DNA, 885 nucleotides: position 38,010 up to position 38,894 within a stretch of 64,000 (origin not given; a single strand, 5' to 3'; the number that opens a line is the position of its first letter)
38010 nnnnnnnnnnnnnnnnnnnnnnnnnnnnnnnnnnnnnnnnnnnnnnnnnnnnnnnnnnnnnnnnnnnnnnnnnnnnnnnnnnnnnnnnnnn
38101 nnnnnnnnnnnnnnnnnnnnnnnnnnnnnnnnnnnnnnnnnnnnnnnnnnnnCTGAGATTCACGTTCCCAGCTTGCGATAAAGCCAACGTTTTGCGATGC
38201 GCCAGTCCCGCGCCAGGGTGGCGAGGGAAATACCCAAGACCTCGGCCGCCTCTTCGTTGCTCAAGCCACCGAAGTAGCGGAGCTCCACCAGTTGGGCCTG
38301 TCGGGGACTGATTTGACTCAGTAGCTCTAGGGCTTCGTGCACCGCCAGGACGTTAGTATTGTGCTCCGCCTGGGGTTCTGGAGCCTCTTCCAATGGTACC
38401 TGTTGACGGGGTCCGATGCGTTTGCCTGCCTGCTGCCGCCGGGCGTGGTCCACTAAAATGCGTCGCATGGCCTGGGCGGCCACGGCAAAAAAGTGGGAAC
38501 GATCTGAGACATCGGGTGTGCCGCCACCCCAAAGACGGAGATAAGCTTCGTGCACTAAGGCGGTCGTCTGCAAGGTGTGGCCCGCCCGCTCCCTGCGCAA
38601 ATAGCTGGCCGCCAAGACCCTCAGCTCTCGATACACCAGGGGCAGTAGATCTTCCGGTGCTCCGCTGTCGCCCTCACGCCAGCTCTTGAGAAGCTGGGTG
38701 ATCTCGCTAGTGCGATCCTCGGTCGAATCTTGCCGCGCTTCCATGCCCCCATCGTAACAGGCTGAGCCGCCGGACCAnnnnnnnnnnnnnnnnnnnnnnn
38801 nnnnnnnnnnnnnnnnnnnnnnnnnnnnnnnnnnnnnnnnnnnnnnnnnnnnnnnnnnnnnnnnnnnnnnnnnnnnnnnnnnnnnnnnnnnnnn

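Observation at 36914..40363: ECF sigma / RskA-like anti-sigma / second ECF sigma / Ser-Thr kinase homolog lacking the catalytic Asp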

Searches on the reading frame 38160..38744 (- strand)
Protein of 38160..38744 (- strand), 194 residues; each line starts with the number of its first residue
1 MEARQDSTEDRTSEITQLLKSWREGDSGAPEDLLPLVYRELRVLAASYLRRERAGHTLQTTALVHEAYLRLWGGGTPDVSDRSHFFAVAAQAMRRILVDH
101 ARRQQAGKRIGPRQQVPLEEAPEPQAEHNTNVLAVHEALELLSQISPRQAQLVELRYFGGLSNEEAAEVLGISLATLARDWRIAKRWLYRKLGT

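Call 3: search_protein_families(library=pfam, proteins=[window:38160-38744:-], max_evalue=0.01)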
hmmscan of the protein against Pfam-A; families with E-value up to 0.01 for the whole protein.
window:38160-38744:- (194 aa): 4 families
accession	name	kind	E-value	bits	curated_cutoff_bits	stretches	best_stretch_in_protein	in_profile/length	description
PF07638.17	Sigma70_ECF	-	3.1e-56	190.7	21.1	1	13-192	2-183/185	ECF sigma factor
PF08281.18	Sigma70_r4_2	-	1.8e-10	40.8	25.7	1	138-177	4-43/54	Sigma-70, region 4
PF04545.22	Sigma70_r4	-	3.2e-07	30.2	24.1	1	141-175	1-35/50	Sigma-70, region 4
PF20432.4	Xre-like-HTH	-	0.00049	20.8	25.8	1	160-179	23-42/63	Antitoxin Xre-like helix-turn-helix domain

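Call 4: search_protein_families(library=ncbifam, proteins=[window:38160-38744:-], max_evalue=0.01)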
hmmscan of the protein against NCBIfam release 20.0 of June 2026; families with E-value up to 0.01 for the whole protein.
window:38160-38744:- (194 aa): 39 families (the best 25 are shown)
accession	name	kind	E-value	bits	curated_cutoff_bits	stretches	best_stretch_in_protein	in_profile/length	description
TIGR02999.1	Sig-70_X6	subfamily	1.4e-66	223.8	126.15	1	13-192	2-182/183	ECF-type sigma factor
TIGR02937.1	sigma70-ECF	superfamily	8.5e-18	64.5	42.9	1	32-192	5-165/165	sigma-70 family RNA polymerase sigma factor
TIGR02983.1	SigE-fam_strep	subfamily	1.5e-11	44.5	141.55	1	59-177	32-143/162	SigE family RNA polymerase sigma factor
NF007227.0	PRK09645.1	subfamily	1.7e-09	37.8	202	1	31-178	12-156/177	sigma-70 family RNA polymerase sigma factor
NF004113.0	PRK05602.1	equivalog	2e-08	34.1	208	1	11-177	28-186/211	RNA polymerase sigma factor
NF058625.1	sigma_PG0214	equivalog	5.8e-08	32.6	130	1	63-175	34-144/170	GFO_1088 family ECF-type sigma factor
NF009166.1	PRK12513.1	equivalog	1.4e-07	31.4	206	1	16-192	10-186/193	RNA polymerase sigma factor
NF009172.0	PRK12519.1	subfamily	1.4e-07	31.3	222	1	64-182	60-179/194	RNA polymerase sigma factor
NF007228.0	PRK09646.1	subfamily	2.2e-07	30.7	226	1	8-182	10-180/194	ECF RNA polymerase sigma factor SigK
NF009180.0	PRK12528.1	subfamily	6.9e-07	29.4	184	1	37-184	13-157/165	RNA polymerase sigma factor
NF009176.0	PRK12524.1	equivalog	1.4e-06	28.2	264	1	17-175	15-167/196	RNA polymerase sigma factor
NF007230.0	PRK09648.1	subfamily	1.8e-06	27.8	209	1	10-173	8-170/195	RNA polymerase sigma factor ShbA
NF010500.0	PRK13919.1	subfamily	3.3e-06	27.4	226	1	57-184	47-175/186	putative RNA polymerase sigma E protein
TIGR02984.1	Sig-70_plancto1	subfamily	8.6e-06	25.5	183.75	1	120-181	119-177/189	RNA polymerase sigma-70 factor, Planctomycetaceae-specific subfamily 1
NF009165.0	PRK12512.1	equivalog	1.4e-05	24.7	198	1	9-173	3-160/184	RNA polymerase sigma factor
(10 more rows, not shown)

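Call 20: list_cluster_members(proteins=[P0001, window:38160-38744:-, window:38778-39686:-, window:39683-40363:-])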
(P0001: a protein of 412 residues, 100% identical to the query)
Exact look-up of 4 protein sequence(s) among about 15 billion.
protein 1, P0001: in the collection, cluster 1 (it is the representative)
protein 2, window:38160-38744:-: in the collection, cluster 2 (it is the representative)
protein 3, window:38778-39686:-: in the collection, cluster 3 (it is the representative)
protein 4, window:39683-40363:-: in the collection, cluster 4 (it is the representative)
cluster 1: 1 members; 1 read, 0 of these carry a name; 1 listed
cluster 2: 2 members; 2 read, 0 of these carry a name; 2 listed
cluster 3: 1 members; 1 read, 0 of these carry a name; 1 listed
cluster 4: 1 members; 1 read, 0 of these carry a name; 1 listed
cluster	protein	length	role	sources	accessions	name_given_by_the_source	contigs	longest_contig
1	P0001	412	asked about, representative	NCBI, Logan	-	-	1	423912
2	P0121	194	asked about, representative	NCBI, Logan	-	-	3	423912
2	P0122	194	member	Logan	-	-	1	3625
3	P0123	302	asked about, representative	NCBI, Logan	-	-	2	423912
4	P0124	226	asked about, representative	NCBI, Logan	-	-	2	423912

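Call 34: find_related_loci(query=A3, collection=metagenome_contigs, flank=4000)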
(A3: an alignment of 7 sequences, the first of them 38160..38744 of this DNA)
Query A3 (194 aa) in metagenome_contigs; peptide patterns used: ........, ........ (x = any residue, [..] = any of these).
600 stretches matched a pattern (row limit reached: there are more); 574 encode a relative of the query (tblastn E <= 1e-3); the best 80 are kept; 80 distinct loci.
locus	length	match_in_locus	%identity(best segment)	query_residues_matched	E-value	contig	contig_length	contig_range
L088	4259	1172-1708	55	14-192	6e-60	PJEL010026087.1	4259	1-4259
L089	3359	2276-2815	56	15-193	1e-58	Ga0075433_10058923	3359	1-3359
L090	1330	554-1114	52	6-192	3e-61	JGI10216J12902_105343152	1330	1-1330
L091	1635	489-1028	56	14-192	6e-60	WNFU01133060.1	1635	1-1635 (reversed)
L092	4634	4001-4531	60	14-192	7e-58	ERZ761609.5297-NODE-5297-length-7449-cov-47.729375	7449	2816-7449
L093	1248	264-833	55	6-193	6e-61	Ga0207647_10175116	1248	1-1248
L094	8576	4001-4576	53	2-192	7e-58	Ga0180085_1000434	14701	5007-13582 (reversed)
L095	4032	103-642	56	15-194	3e-57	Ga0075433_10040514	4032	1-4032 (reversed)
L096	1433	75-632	53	6-192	3e-59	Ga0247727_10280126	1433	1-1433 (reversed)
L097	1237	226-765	54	14-193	6e-60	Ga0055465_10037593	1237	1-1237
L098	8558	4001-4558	51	8-193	5e-57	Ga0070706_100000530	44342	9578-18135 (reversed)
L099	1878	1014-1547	54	14-192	6e-58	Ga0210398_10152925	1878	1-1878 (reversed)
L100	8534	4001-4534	55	15-192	1e-56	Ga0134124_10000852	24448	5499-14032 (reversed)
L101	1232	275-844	52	1-193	1e-59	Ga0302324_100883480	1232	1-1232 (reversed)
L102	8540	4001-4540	55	14-193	2e-56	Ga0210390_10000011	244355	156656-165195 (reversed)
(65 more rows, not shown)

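Call 62: find_homologous_proteins(query=window:38160-38744:-, max_evalue=1e-20)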
Query window:38160-38744:- (194 aa): 7986 proteins with E <= 1e-20 among 8000 candidates; the best 120 are listed.
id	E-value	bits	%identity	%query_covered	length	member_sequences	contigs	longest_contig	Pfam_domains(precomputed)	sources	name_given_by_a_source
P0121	7.8e-121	419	100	100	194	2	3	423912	PF07638.18,PF04545.23,PF08281.19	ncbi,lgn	-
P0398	1.9e-105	369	91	96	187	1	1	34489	PF07638.18,PF04545.23,PF08281.19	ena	-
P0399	3.3e-99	348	87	96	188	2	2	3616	PF07638.18,PF04545.23,PF08281.19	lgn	-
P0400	9.9e-99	347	87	96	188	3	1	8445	PF07638.18,PF04545.23,PF08281.19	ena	-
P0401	7.7e-82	292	76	95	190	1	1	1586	PF07638.18,PF04545.23,PF08281.19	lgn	-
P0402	3.7e-81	290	75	96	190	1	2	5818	PF07638.18,PF04545.23,PF08281.19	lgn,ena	-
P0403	6.6e-76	272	71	95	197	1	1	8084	PF07638.18,PF04545.23,PF08281.19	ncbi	-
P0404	1.5e-74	268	71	93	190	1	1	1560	PF07638.18,PF04545.23,PF08281.19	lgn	-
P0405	1.1e-73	265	69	95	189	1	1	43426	PF07638.18,PF04545.23,PF08281.19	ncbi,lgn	-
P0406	3.6e-72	260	68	96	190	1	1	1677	PF07638.18,PF08281.19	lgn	-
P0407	4.9e-72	260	67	94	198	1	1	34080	PF07638.18,PF04545.23,PF08281.19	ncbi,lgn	ncbi:MAG: sigma-70 family RNA polymerase sigma factor [Acidobacteriota bacterium]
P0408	1.8e-71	258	68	92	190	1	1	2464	PF07638.18,PF04545.23,PF08281.19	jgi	jgi:RNA polymerase sigma factor (TIGR02999 family)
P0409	5.5e-71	256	63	99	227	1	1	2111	PF07638.18,PF04545.23,PF08281.19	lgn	-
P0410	5.6e-71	256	66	93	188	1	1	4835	PF07638.18,PF04545.23,PF08281.19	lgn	-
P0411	1.2e-70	255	63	97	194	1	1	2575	PF07638.18,PF04545.23,PF08281.19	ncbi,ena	-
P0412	5.4e-70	253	70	90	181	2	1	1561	PF07638.18,PF08281.19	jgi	jgi:RNA polymerase sigma factor (TIGR02999 family)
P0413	8.6e-70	253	65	93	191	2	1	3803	PF07638.18,PF04545.23,PF08281.19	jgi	jgi:RNA polymerase sigma factor (TIGR02999 family)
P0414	1.5e-69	252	61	98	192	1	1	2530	PF07638.18,PF04545.23,PF08281.19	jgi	jgi:RNA polymerase sigma factor (TIGR02999 family)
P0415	1.8e-69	252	65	92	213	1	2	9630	PF07638.18,PF04545.23,PF08281.19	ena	-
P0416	1.8e-69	251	65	93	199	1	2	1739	PF07638.18,PF04545.23,PF08281.19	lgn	-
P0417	2.1e-69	251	68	92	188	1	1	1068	PF07638.18,PF04545.23,PF08281.19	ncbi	-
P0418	2.7e-69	251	62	99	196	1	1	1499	PF07638.18,PF04545.23,PF08281.19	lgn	-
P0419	3.9e-69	250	66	92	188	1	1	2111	PF07638.18,PF08281.19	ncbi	-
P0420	3.9e-69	250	66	93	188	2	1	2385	PF07638.18,PF04545.23,PF08281.19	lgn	-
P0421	5.0e-69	250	67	92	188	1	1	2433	PF07638.18,PF08281.19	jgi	jgi:RNA polymerase sigma factor (TIGR02999 family)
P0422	9.2e-69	249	65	93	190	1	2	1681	PF07638.18,PF04545.23,PF08281.19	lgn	-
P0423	1.3e-68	249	63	96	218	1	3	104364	PF07638.18,PF04545.23,PF08281.19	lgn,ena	-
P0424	1.7e-68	248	66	92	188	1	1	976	PF07638.18,PF08281.19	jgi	jgi:RNA polymerase sigma factor (TIGR02999 family)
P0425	1.9e-68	248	67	93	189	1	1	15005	PF07638.18,PF04545.23,PF08281.19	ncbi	-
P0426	2.0e-68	248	61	96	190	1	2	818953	PF07638.18,PF04545.23,PF08281.19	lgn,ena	-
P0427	3.0e-68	248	66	93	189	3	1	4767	PF07638.18,PF04545.23,PF08281.19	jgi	jgi:RNA polymerase sigma factor (TIGR02999 family)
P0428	3.6e-68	247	62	99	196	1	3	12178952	PF07638.18,PF04545.23,PF08281.19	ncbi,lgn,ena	-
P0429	1.6e-67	245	63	96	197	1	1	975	PF07638.18,PF08281.19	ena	-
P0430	2.0e-67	245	66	92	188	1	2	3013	PF07638.18,PF08281.19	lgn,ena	-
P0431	2.2e-67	245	64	95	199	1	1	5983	PF07638.18,PF04545.23,PF08281.19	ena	-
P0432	3.0e-67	244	65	93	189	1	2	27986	PF07638.18,PF04545.23,PF08281.19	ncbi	-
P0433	3.3e-67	244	63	94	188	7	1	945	PF07638.18,PF08281.19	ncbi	-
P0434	4.9e-67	244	62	99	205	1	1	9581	PF07638.18,PF04545.23,PF08281.19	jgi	-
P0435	5.3e-67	243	63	98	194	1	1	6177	PF07638.18,PF04545.23,PF08281.19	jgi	jgi:RNA polymerase sigma-70 factor (ECF subfamily)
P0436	9.9e-67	243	64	94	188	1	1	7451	PF07638.18,PF08281.19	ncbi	-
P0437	1.3e-66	242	62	95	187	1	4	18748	PF07638.18,PF04545.23,PF08281.19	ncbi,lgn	-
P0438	1.3e-66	242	60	100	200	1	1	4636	PF07638.18,PF04545.23,PF08281.19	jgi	jgi:RNA polymerase sigma factor (TIGR02999 family)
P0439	1.6e-66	242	64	92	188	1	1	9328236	PF07638.18,PF08281.19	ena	-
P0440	3.8e-66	241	64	93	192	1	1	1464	PF07638.18,PF04545.23,PF08281.19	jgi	jgi:RNA polymerase sigma factor (TIGR02999 family)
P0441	7.8e-66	240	65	93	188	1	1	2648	PF07638.18,PF04545.23,PF08281.19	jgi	jgi:RNA polymerase sigma factor (TIGR02999 family)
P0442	2.1e-65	238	63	94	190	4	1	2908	PF07638.18,PF08281.19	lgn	-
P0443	3.0e-65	238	63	93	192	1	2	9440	PF07638.18,PF04545.23,PF08281.19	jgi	jgi:RNA polymerase sigma-70 factor (ECF subfamily)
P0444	7.1e-65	236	63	93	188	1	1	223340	PF07638.18,PF04545.23,PF08281.19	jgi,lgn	-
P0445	8.1e-65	236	63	93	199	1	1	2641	PF07638.18,PF04545.23,PF08281.19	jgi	-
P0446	8.1e-65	236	63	93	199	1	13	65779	PF07638.18,PF04545.23,PF08281.19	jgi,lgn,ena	jgi:RNA polymerase sigma factor (TIGR02999 family)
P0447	3.3e-64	234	63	92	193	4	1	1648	PF07638.18,PF08281.19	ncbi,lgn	ncbi:MAG: ECF-type sigma factor [Acidobacteriota bacterium]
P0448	6.1e-64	233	63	96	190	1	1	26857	PF07638.18,PF04545.23,PF08281.19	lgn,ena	-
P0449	7.4e-64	233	62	95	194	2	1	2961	PF07638.18,PF08281.19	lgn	-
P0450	1.6e-63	232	63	94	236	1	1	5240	PF07638.18,PF04545.23,PF08281.19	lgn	-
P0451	1.6e-63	232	62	93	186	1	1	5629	PF07638.18,PF04545.23,PF08281.19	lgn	-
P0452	1.7e-63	232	61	94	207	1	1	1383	PF07638.18,PF04545.23,PF08281.19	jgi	jgi:RNA polymerase sigma factor (TIGR02999 family)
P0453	2.3e-63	232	62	93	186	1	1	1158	PF07638.18,PF04545.23,PF08281.19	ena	-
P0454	5.5e-63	230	63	92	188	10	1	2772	PF07638.18,PF08281.19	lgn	-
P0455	7.3e-63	230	61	93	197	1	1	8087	PF07638.18,PF08281.19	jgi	-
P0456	8.5e-63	230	61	93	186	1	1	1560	PF07638.18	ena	-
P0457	9.0e-63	230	60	98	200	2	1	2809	PF07638.18,PF04545.23,PF08281.19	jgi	-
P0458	1.1e-62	229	61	93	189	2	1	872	PF07638.18,PF04545.23,PF08281.19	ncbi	-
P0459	1.7e-62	229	59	99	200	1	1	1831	PF07638.18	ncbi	ncbi:MAG: sigma-70 family RNA polymerase sigma factor [Acidobacteriota bacterium]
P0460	2.0e-62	229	61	95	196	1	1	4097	PF07638.18,PF04545.23,PF08281.19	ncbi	-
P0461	3.4e-62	228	62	93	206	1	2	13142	PF07638.18,PF04545.23,PF08281.19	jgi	jgi:RNA polymerase sigma-70 factor (ECF subfamily)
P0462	3.7e-62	228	61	92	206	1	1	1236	PF07638.18,PF04545.23,PF08281.19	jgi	jgi:RNA polymerase sigma-70 factor, ECF subfamily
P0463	6.4e-62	227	58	95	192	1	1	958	PF07638.18,PF04545.23,PF08281.19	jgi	jgi:RNA polymerase sigma factor (TIGR02999 family)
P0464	8.4e-62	226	60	94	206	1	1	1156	PF07638.18,PF04545.23,PF08281.19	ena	-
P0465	1.4e-61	226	59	94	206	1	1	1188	PF07638.18,PF04545.23,PF08281.19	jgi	-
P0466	1.8e-61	225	60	100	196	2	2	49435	PF07638.18,PF04545.23,PF08281.19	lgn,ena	-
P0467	1.9e-61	225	60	96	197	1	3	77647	PF07638.18,PF04545.23,PF08281.19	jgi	-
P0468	2.8e-61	225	60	95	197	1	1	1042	PF07638.18,PF04545.23,PF08281.19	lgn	-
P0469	4.2e-61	224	59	94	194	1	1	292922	PF07638.18,PF04545.23,PF08281.19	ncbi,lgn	ncbi:MAG: sigma-70 family RNA polymerase sigma factor [Acidobacteriota bacterium]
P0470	5.5e-61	224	60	94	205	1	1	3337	PF13384.13,PF13518.13,PF07638.18,PF04545.23,PF08281.19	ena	-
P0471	5.6e-61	224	61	93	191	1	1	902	PF07638.18,PF04545.23,PF08281.19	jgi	jgi:RNA polymerase sigma factor (TIGR02999 family)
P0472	7.8e-61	223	60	93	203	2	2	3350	PF07638.18,PF04545.23,PF08281.19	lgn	-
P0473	8.3e-61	223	60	93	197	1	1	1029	PF07638.18,PF04545.23,PF08281.19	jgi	jgi:RNA polymerase sigma factor (TIGR02999 family)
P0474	1.2e-60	223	59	95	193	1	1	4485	PF07638.18,PF04545.23,PF08281.19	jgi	jgi:RNA polymerase sigma factor (TIGR02999 family)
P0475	1.6e-60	222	61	93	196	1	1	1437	PF07638.18,PF04545.23,PF08281.19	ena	-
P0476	1.7e-60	222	59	93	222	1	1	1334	PF07638.18,PF04545.23,PF08281.19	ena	-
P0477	3.1e-60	221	61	94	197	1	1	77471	PF07638.18,PF04545.23,PF08281.19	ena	-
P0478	7.1e-60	220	57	96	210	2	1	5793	PF07638.18,PF04545.23,PF08281.19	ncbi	-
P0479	7.2e-60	220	59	96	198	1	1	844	PF07638.18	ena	-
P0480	7.3e-60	220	61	94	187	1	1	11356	PF07638.18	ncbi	-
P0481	9.3e-60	220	60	91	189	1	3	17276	PF07638.18,PF04545.23,PF08281.19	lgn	-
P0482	1.2e-59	219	60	94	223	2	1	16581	PF07638.18,PF04545.23,PF08281.19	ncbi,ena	-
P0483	1.2e-59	219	60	95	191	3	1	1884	PF07638.18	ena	-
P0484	1.5e-59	219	56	97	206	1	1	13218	PF07638.18,PF08281.19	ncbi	-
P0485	4.4e-59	218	57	97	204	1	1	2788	PF07638.18,PF08281.19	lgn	-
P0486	1.5e-58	216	59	93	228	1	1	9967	PF07638.18,PF04545.23,PF08281.19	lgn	-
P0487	2.7e-58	215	60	93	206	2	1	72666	PF07638.18,PF08281.19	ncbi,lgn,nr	ncbi:MAG: ECF-type sigma factor [Acidobacteriota bacterium]|nr:ECF-type sigma factor [Acidobacteriot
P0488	1.6e-57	213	58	96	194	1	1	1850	PF12728.14,PF13384.13,PF07638.18,PF04545.23,PF08281.19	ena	-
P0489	1.7e-57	212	57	95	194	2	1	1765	PF07638.18,PF04545.23,PF08281.19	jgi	jgi:RNA polymerase sigma factor (TIGR02999 family)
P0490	1.9e-57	212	-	-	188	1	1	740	PF07638.18,PF04545.23,PF08281.19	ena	-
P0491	2.2e-57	212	59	93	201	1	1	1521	PF07638.18,PF04545.23,PF08281.19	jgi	jgi:RNA polymerase sigma factor (TIGR02999 family)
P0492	2.6e-57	212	59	94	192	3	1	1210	PF07638.18,PF04542.21,PF08281.19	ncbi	-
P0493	3.5e-57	211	59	93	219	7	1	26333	PF07638.18,PF04545.23,PF08281.19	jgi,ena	jgi:RNA polymerase sigma factor (TIGR02999 family)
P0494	4.1e-57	211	59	93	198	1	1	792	PF07638.18,PF04545.23,PF08281.19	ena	-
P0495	4.1e-57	211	57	97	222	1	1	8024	PF07638.18,PF04545.23,PF08281.19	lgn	-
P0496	4.1e-57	211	55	97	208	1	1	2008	PF07638.18,PF04545.23,PF08281.19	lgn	-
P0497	4.4e-57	211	60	92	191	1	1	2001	PF07638.18,PF04545.23,PF08281.19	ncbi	-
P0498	4.4e-57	211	60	92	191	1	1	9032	PF07638.18,PF04545.23,PF08281.19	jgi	jgi:RNA polymerase sigma factor (TIGR02999 family)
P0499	4.8e-57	211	55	96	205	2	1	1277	PF07638.18,PF08281.19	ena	-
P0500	6.0e-57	211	59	93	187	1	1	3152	PF07638.18,PF08281.19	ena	-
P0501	7.1e-57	210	61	92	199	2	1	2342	PF07638.18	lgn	-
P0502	1.1e-56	210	57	94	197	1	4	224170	PF07638.18,PF04545.23,PF08281.19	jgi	-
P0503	1.2e-56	210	58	93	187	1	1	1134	PF07638.18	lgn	-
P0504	1.5e-56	209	60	94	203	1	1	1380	PF07638.18,PF04545.23,PF08281.19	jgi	jgi:RNA polymerase sigma-70 factor, ECF subfamily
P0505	1.9e-56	209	59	91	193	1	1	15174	PF07638.18,PF04545.23,PF08281.19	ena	-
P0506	1.9e-56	209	58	92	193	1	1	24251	PF07638.18,PF04545.23,PF08281.19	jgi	jgi:RNA polymerase sigma factor (TIGR02999 family)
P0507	1.9e-56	209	57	93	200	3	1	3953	PF07638.18,PF04545.23,PF08281.19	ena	-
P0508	2.0e-56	209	59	92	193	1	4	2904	PF07638.18,PF04545.23,PF08281.19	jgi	jgi:RNA polymerase sigma-70 factor, ECF subfamily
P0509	2.3e-56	209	57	94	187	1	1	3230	PF07638.18,PF08281.19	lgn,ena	-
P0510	2.5e-56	209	58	90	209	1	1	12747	PF07638.18,PF04545.23,PF08281.19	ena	-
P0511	2.8e-56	208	56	94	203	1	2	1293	PF07638.18,PF04545.23,PF08281.19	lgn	-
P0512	3.7e-56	208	56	94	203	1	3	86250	PF07638.18,PF04545.23,PF08281.19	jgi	-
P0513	4.0e-56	208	56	95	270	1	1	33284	PF07638.18,PF04545.23,PF08281.19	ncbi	-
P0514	4.1e-56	208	59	92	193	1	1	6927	PF07638.18,PF04545.23,PF08281.19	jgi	jgi:RNA polymerase sigma factor (TIGR02999 family)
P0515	4.3e-56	208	57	93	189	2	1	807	PF07638.18,PF04545.23,PF08281.19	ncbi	-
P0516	4.3e-56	208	56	93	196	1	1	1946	PF07638.18,PF04545.23,PF08281.19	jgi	jgi:RNA polymerase sigma factor (TIGR02999 family)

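Call 63: find_encoding_contigs(protein=P0402, flank=5000, max_places=1)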
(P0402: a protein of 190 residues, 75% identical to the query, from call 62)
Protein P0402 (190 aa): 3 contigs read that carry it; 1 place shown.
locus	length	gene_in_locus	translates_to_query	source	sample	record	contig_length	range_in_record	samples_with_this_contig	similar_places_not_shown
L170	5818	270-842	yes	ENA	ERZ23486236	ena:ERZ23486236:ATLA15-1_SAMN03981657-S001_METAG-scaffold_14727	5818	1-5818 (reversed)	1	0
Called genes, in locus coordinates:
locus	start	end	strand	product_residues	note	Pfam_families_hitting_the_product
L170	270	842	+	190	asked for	PF07638:Sigma70_ECF, PF08281:Sigma70_r4_2, PF04545:Sigma70_r4 (weak)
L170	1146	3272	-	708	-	PF03644:Glyco_hydro_85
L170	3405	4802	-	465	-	-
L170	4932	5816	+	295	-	?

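Call 64: find_encoding_contigs(protein=P0403, flank=5000, max_places=1)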
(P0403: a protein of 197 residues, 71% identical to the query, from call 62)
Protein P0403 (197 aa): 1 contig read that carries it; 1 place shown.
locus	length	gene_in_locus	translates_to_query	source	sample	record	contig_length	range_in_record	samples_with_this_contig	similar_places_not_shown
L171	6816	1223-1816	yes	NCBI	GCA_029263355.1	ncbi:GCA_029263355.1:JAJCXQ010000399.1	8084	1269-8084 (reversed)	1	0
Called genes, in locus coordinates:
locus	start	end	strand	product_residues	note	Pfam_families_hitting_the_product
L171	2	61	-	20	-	?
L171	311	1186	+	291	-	PF13622:4HBT_3, PF20789:4HBT_3C, PF02551:Acyl_CoA_thio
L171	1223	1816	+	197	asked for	PF07638:Sigma70_ECF, PF08281:Sigma70_r4_2, PF04545:Sigma70_r4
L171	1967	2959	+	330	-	PF01145:Band_7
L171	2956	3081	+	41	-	-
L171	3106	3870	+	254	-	PF01145:Band_7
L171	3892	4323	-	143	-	PF01850:PIN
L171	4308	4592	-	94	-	PF02604:PhdYeFM_antitox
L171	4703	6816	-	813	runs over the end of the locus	PF12704:MacB_PCD, PF02687:FtsX, PF12704:MacB_PCD, PF02687:FtsX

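Call 65: find_encoding_contigs(protein=P0405, flank=5000, max_places=1)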
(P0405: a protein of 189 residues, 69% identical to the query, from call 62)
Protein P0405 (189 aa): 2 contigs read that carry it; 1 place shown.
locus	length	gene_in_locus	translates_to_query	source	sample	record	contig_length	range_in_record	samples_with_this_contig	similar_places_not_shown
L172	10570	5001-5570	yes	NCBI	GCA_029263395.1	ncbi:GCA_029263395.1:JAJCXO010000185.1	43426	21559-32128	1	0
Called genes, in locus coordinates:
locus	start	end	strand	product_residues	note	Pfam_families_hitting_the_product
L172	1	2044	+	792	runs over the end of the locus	PF09371:Tex_N, PF22706:Tex_central_region, PF14639:YqgF (weak), PF16921:Tex_YqgF, PF12836:HHH_3, PF17674:HHH_9, PF00575:S1, PF23459:S1_RRP5, +1 more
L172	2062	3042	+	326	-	PF10017:Methyltransf_33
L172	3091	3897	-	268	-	-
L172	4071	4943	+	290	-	PF13622:4HBT_3, PF20789:4HBT_3C, PF02551:Acyl_CoA_thio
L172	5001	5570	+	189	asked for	PF07638:Sigma70_ECF, PF08281:Sigma70_r4_2, PF04545:Sigma70_r4 (weak)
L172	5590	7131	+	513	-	-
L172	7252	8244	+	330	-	PF01145:Band_7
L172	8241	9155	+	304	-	PF01145:Band_7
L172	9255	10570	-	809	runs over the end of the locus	PF12704:MacB_PCD, PF02687:FtsX, PF12704:MacB_PCD, PF02687:FtsX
